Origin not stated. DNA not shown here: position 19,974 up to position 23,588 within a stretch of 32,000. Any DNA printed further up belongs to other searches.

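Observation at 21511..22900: About 460-aa triple-module acidic insertion inside the C-lobe of a TbpB/LbpB-family surface lipoprotein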

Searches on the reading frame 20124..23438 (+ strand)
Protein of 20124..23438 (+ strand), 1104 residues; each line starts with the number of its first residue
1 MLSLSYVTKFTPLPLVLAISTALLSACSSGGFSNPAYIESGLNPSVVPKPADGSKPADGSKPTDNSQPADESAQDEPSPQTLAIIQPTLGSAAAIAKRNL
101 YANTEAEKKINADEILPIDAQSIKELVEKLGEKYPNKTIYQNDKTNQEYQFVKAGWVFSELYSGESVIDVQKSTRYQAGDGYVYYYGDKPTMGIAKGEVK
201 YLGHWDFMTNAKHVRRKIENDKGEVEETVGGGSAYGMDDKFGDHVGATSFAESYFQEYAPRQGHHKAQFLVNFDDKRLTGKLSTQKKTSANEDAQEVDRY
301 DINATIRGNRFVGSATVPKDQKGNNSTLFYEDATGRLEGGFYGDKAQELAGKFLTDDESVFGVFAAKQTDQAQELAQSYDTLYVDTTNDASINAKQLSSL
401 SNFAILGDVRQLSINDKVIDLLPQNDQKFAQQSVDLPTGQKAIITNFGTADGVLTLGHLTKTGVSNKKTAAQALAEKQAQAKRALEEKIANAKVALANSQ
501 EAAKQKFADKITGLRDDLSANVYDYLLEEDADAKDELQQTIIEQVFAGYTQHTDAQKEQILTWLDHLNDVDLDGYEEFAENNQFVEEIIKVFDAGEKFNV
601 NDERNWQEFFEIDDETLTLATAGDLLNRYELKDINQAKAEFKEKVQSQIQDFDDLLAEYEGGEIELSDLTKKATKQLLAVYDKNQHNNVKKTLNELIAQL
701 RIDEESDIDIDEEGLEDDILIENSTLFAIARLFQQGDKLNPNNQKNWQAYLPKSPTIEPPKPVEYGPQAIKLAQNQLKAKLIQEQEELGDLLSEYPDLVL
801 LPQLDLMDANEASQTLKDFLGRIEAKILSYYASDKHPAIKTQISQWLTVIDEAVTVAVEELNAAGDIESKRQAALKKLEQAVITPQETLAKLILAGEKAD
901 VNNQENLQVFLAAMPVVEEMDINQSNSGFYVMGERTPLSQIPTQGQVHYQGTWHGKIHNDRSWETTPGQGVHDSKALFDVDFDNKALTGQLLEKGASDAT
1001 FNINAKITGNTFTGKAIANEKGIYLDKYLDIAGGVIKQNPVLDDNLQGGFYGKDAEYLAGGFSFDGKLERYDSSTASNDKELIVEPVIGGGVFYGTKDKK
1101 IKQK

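Call 5: search_protein_families(library=pfam, proteins=[window:20124-23438:+], max_evalue=0.01)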
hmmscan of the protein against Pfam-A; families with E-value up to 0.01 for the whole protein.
window:20124-23438:+ (1104 aa): 3 families
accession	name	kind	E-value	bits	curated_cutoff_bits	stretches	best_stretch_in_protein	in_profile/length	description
PF01298.24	TbpB_B_D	-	4.2e-46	157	26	2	196-368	4-126/126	C-lobe and N-lobe beta barrels of Tf-binding protein B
PF17484.7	TbpB_A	-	2.3e-09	38.6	25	1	74-190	3-135/136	N-Lobe handle Tf-binding protein B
PF08794.16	FHBP_C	-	7.2e-06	27.2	28.1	1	265-352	23-96/97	Factor H binding protein, C-terminal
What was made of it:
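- On TbpB/LbpB bilobed Slam-dependent surface lipoproteins: Pfam TbpB_A and two TbpB_B_D (call 5).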

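Call 6: search_protein_families(library=ncbifam, proteins=[window:20124-23438:+], max_evalue=0.01)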
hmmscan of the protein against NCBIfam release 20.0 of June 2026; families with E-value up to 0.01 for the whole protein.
window:20124-23438:+ (1104 aa): 2 families
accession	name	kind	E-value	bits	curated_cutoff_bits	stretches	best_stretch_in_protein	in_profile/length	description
NF041636.1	slam_lipo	equivalog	2e-23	83.4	80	2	919-1067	24-144/154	Slam-dependent surface lipoprotein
NF033138.2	RND-peri-MexC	equivalog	0.0019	17.4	625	1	377-504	205-329/375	MexC family multidrug efflux RND transporter periplasmic adaptor subunit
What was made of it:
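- On TbpB/LbpB bilobed Slam-dependent surface lipoproteins: The C-terminal barrel matches NCBIfam slam_lipo at 83.4 bits, above the 80-bit cut-off (call 6).
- Checked: Pfam finds TbpB_A and two TbpB_B_D barrels, and NCBIfam finds slam_lipo (calls 5, 6).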

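Call 11: find_homologous_proteins(query=window:20124-23438:+, max_evalue=0.001)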
Query window:20124-23438:+ (1104 aa): 57 proteins with E <= 0.001 among 8000 candidates.
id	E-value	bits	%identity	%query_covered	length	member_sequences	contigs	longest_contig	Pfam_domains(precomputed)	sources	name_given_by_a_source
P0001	0.0e+0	2418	98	100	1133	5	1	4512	PF08794.17,PF01298.25,PF17484.9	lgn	-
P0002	0.0e+0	2153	88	100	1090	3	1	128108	PF08794.17,PF01298.25,PF17484.9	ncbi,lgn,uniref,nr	ncbi:transferrin-binding protein-like solute binding protein [Moraxella sp.]|uniref:transferrin-bind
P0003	0.0e+0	1407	59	99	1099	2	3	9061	PF08794.17,PF01298.25,PF17484.9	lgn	-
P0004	0.0e+0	1385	58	99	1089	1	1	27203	PF08794.17,PF01298.25,PF17484.9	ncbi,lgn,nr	ncbi:MAG: transferrin-binding protein-like solute binding protein [Moraxella sp.]|nr:transferrin-bin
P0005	0.0e+0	1059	47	69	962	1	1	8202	PF01298.25,PF17484.9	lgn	-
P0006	0.0e+0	1051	48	69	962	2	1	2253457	PF08794.17,PF01298.25,PF17484.9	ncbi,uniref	ncbi:transferrin-binding protein-like solute binding protein [Moraxella sp. ZY200743]|uniref:transfe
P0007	0.0e+0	1015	45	69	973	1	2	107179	PF08794.17,PF01298.25,PF17484.9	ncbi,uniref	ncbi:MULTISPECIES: transferrin-binding protein-like solute binding protein [unclassified Moraxella]|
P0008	1.0e-294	999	42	81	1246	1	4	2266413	PF01298.25,PF17484.9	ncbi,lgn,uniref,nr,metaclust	ncbi:hypothetical protein MOVS_07995 [Moraxella ovis]|uniref:Transferrin-binding protein B n=1 Tax=M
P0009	4.9e-161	556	34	99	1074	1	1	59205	PF08794.17,PF01298.25,PF17484.9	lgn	-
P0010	1.9e-160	554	35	99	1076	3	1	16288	PF08794.17,PF01298.25,PF17484.9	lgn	-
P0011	5.5e-160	553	36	99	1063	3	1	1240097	PF08774.18,PF08794.17,PF01298.25,PF17484.9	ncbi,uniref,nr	ncbi:transferrin-binding protein-like solute binding protein [Moraxella bovis]|uniref:Transferrin-bi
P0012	7.6e-160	552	35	99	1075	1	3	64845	PF08794.17,PF01298.25,PF17484.9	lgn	-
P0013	7.9e-159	549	36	68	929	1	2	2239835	PF08794.17,PF01298.25,PF17484.9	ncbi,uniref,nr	ncbi:transferrin-binding protein-like solute binding protein [Moraxella ovis]|uniref:transferrin-bin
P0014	2.3e-158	547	35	68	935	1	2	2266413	PF08794.17,PF01298.25,PF17484.9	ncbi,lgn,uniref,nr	ncbi:hypothetical protein MOVS_03015 [Moraxella ovis]|uniref:Transferrin-binding protein B n=1 Tax=M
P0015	7.6e-158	546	36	68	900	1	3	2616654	PF08794.17,PF01298.25,PF17484.9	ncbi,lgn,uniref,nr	ncbi:transferrin-binding protein-like solute binding protein [Moraxella bovis]|uniref:transferrin-bi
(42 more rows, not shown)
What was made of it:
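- Tried and rejected: The full-length query worked (call 11).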

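Call 14: search_solved_structures(query=window:20124-23438:+, max_evalue=0.001, show_alignments=1)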
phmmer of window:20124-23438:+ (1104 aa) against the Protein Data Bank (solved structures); distinct sequences matched with E-value up to 0.001: 25.
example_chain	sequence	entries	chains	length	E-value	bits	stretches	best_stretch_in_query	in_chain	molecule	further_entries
3uaq_A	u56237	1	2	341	4.8e-80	273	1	27-368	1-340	LbpB B-lobe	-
7jrd_A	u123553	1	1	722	3.9e-56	193.8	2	78-379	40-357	Lactoferrin-binding protein B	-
7n88_A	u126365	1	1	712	5.5e-46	160.2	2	74-373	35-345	Lactoferrin-binding protein B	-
4o3w_A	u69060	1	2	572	1.4e-45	158.8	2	62-421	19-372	Transferrin binding protein B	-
3pqu_A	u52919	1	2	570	3.4e-45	157.6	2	63-421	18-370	Transferrin binding protein B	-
4qq1_A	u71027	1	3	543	3.7e-45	157.5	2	149-444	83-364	Transferrin-binding protein 2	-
4o4u_A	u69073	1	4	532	2.1e-42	148.4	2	113-421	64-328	TbpB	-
3hol_A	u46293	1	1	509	3.2e-42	147.8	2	140-414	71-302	TbpB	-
4o4x_A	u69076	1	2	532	4.1e-42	147.4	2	113-421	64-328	TbpB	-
3ve1_A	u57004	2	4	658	2.4e-41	144.8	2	146-426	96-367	Transferrin-binding protein 2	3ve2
4u9c_A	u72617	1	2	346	3.2e-41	144.5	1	78-370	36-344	Lactoferrin-binding protein B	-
9dc4_B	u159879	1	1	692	1.8e-38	135.3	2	923-1080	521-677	Transferrin-binding protein B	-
9yz4_B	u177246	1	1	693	1.8e-38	135.3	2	923-1080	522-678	Transferrin-binding protein B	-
9clt_B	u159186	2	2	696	1.9e-38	135.3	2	923-1080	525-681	Transferrin-binding protein B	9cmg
9clm_B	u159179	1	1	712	2e-38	135.2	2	923-1080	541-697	Transferrin Binding Protein B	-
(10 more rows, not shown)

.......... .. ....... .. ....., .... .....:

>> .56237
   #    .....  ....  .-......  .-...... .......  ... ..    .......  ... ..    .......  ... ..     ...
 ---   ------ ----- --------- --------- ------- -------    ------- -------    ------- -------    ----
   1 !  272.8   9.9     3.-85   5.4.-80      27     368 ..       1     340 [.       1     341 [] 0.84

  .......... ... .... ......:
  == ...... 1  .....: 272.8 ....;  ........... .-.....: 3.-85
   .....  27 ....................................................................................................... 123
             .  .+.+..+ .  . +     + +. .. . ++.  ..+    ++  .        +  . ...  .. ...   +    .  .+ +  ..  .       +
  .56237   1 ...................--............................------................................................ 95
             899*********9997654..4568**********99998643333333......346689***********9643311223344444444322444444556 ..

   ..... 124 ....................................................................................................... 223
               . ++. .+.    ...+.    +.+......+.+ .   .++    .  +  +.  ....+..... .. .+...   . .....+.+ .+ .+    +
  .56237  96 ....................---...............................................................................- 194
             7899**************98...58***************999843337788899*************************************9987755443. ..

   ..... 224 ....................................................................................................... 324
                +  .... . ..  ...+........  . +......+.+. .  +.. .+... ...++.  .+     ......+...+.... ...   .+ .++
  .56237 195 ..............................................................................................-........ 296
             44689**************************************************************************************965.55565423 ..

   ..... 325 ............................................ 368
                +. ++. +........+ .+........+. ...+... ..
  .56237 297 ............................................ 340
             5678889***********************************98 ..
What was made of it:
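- On LbpB (lactoferrin-binding protein B): 3UAQ 4.8e-80 and 7JRD 3.9e-56, against TbpBs at about 1e-45 or weaker (call 14).
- The closest solved sequences are LbpBs (3UAQ 4.8e-80, 7JRD 3.9e-56), ahead of TbpBs at about 1e-45 (call 14).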

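Call 49: find_related_loci(query=A2, collection=genome_contigs, flank=4000)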
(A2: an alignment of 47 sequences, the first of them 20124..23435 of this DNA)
Query A2 (1104 aa) in genome_contigs; peptide patterns used: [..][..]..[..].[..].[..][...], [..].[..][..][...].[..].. (x = any residue, [..] = any of these).
195 stretches matched a pattern; 56 encode a relative of the query (tblastn E <= 1e-3); 56 distinct loci.
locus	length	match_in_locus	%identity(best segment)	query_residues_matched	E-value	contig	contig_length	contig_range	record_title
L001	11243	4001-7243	58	7-1098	0e+0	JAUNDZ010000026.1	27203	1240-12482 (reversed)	MAG: Moraxella sp. isolate S24M_Sa_22 NODE_573_length_27203_cov_36.284883, whole genome shotgun sequence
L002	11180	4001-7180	34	4-1101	5e-167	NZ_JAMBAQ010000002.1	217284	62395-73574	Moraxella oculi strain Tifton1 NODE_2_length_217284_cov_94.6017_ID_3, whole genome shotgun sequence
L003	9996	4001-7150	35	4-1097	7e-166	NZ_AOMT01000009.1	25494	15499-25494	Moraxella bovoculi 237 MBO_237Contig09, whole genome shotgun sequence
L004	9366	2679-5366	36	8-1100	3e-123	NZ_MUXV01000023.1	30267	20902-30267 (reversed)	Moraxella bovis strain CCUG 2133 2133T_ctg_0000023, whole genome shotgun sequence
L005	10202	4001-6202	40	3-1098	4e-118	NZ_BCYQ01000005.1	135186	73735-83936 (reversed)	Moraxella oblonga NBRC 102422, whole genome shotgun sequence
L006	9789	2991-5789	36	8-1097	1e-120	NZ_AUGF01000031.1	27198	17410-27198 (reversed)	Moraxella caprae DSM 19149 K941DRAFT_scaffold00027.27_C, whole genome shotgun sequence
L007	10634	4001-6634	35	1-1099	1e-114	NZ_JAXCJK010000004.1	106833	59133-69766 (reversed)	Moraxella sp. Pampa NODE_4_length_106833_cov_225.257961, whole genome shotgun sequence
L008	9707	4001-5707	32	78-1062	2e-51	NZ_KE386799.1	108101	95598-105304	Conchiformibius kuhniae DSM 17694 G392DRAFT_scaffold00005.5, whole genome shotgun sequence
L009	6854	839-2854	32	17-1067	7e-48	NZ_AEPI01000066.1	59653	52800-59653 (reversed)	Neisseria lactamica NS19 contig00066, whole genome shotgun sequence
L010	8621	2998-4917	30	25-1062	3e-46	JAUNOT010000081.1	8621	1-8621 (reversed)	MAG: Conchiformibius sp. isolate S35M_Sa_14 NODE_563_length_8621_cov_18.639388, whole genome shotgun sequence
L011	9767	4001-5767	31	7-1065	1e-42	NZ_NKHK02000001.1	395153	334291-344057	Moraxella sp. VT-16-12 NODE_1_length_395153_cov_539.367327, whole genome shotgun sequence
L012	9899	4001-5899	30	2-1072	1e-40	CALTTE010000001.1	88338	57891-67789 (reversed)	MAG: uncultured Moraxella sp. isolate rSceup24yd_bin.26.MAG genome assembly, contig: NODE_109_length_88338_cov_12.449022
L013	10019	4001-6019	30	17-1067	2e-40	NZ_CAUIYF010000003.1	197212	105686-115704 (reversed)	Neisseria uirgultaei isolate 641c14d0-ed1b-11e5-bc69-3c4a9275d6c6 20087_5#28_A193539_NODE_21_COV_16.296326, whole genome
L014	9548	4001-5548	34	126-1083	4e-40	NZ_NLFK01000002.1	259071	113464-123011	Actinobacillus seminis strain ATCC 15768 Aseminis45422contigNo2, whole genome shotgun sequence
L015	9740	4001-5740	30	10-1062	4e-40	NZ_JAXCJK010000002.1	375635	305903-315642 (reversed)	Moraxella sp. Pampa NODE_2_length_375635_cov_215.499033, whole genome shotgun sequence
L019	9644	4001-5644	34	105-1076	2e-37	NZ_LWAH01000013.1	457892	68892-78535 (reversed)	Moraxella catarrhalis strain CCUG 353 contig_4, whole genome shotgun sequence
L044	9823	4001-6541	27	3-1104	2e-26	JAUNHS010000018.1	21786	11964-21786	MAG: Acinetobacter sp. isolate S28M_Sa_46 NODE_760_length_21786_cov_82.528646, whole genome shotgun sequence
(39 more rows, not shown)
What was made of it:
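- Tried and rejected: I used the full-length alignment instead (call 49).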

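Call 63: predict_structure(alignment_id=A2)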
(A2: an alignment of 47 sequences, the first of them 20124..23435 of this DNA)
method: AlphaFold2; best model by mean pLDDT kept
length: 1104 residues; sequences in the alignment: 47
mean_pLDDT: 80.5   pTM: 0.58
mean pLDDT of the five models: 80.5, 79.7, 76.6, 75.3, 70.7
residues with pLDDT >= 90: 378; 70-90: 532; 50-70: 92; < 50: 102
segments of 3 or more residues with pLDDT < 50: 1-74, 465-467, 711-721, 760-762, 1030-1032, 1101-1104
pLDDT, mean of each block of 10 residues (from residue 1): 31 41 34 28 29 31 33 58 87 93 84 85 88 89 91 94 81 88 93 83 96 84 78 84 92 88 95 93 91 92 93 95 86 95 91 95 94 70 89 79 87 84 64 82 86 88 59 62 75 80 85 91 90 90 88 84 86 78 89 86 76 78 79 84 88 91 91 93 89 89 70 44 75 86 83 70 61 79 87 89 83 88 93 93 93 93 91 91 91 91 84 67 89 89 90 81 73 84 94 83 92 86 60 55 82 92 80 61 77 86 36
secondary structure, 60 per line:
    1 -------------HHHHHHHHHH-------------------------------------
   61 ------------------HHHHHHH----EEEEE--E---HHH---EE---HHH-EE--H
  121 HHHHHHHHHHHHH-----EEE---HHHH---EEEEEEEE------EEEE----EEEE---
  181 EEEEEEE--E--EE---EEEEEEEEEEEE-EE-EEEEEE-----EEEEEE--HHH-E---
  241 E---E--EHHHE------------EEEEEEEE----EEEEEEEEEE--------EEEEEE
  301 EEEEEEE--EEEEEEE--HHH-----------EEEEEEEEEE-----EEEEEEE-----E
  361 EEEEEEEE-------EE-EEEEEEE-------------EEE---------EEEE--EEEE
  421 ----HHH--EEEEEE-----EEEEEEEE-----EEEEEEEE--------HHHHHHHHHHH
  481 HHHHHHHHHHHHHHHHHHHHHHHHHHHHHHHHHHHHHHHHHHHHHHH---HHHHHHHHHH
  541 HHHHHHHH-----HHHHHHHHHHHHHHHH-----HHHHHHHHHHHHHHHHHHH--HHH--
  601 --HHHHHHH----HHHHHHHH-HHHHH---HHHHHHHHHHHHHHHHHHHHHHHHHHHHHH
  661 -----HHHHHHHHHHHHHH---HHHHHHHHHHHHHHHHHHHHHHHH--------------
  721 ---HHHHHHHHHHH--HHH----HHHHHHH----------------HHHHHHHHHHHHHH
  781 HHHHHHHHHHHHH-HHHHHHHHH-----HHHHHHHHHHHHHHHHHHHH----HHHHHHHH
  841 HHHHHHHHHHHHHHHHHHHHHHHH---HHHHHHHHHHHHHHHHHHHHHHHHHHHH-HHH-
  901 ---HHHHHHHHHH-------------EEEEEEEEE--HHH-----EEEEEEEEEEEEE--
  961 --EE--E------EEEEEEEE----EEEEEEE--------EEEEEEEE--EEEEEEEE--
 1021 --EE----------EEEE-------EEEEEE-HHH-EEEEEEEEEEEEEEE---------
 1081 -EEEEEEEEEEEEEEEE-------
elements in order (helices of 4 or more, strands of 3 or more residues): H14-23 H79-85 E90-94 H120-133 E139-141 H145-148 E152-159 E166-169 E174-177 E181-187 E198-209 E214-219 E225-230 E265-272 E277-286 E295-307 E310-316 E333-342 E348-354 E360-368 E379-385 E399-401 E411-414 E417-420 E430-435 E441-448 E454-461 H470-527 H531-548 H554-569 H575-593 H603-609 H614-621 H623-627 H631-660 H666-679 H683-706 H724-734 H744-750 H767-793 H795-803 H809-828 H833-864 H868-895 H904-913 E927-935 E946-958 E974-981 E986-992 E1001-1008 E1011-1018 E1035-1038 E1046-1051 E1057-1071 E1082-1097
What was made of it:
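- Checked: The full-length AF2 model puts the insertion as an all-alpha region (helices 470-913) leaving after strand 454-461 and re-entering at strand 927-935 (call 63).
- The dips fall at the entry hinge and start of the lead-in helix, the acidic loop and the Pro linker (call 63). Relative module packing is uncertain (pTM 0.58 for the full model, call 63).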
